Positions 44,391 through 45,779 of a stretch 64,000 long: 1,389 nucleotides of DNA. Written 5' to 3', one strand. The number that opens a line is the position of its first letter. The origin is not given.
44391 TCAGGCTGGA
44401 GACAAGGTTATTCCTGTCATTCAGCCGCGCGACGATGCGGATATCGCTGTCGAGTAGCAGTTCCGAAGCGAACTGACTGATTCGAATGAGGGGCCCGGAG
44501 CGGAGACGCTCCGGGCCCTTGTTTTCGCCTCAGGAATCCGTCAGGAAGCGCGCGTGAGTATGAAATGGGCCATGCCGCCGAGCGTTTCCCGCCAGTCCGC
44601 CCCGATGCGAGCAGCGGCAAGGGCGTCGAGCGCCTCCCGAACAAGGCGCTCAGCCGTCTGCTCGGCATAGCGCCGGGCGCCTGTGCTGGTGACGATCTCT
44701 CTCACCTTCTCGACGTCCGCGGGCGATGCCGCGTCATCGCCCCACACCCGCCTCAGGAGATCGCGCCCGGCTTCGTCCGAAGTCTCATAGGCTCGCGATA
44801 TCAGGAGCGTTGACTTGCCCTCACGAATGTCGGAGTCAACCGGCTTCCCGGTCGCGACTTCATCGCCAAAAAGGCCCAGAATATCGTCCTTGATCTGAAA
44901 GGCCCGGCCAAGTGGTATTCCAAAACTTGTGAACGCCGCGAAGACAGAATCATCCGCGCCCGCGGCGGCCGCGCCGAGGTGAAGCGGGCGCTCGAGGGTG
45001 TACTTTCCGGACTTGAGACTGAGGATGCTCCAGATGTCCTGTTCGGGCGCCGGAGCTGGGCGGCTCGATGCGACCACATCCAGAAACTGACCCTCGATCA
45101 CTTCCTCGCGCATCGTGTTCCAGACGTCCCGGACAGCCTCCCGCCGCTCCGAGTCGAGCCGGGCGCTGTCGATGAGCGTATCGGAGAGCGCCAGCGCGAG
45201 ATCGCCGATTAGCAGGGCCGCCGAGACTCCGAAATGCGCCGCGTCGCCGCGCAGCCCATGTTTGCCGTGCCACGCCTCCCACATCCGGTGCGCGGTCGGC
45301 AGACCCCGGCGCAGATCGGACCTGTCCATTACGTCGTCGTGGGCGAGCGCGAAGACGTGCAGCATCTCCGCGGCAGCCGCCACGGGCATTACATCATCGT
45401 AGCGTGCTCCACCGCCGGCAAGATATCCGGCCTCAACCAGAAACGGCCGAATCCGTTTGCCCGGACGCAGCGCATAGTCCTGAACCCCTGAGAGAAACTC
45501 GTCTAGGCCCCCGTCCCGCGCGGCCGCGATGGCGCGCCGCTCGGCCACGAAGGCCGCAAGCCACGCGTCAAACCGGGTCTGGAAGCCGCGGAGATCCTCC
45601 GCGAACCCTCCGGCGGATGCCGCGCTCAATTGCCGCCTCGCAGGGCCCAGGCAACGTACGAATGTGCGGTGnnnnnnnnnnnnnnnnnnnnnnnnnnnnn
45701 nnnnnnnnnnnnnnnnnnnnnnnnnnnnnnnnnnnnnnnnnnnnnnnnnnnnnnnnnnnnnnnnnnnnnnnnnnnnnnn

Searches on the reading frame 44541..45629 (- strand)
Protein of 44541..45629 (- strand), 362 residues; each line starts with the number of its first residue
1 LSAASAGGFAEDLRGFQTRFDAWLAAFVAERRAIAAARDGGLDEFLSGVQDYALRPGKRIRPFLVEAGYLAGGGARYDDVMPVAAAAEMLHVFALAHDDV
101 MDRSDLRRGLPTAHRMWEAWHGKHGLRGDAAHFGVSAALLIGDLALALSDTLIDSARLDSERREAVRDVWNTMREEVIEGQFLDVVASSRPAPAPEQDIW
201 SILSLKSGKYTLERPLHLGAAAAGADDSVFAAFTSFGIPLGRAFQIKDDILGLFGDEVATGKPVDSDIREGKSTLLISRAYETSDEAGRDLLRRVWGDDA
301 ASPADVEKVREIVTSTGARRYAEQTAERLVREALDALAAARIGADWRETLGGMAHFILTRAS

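Call 46: search_protein_families(library=pfam, proteins=[window:44541-45629:-], max_evalue=0.0001)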
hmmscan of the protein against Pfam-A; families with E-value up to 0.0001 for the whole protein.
window:44541-45629:- (362 aa): 1 family
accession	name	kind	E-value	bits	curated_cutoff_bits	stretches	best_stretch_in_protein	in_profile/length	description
PF00348.22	polyprenyl_synt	-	3.6e-51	174.2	27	1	46-312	4-250/251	Polyprenyl synthetase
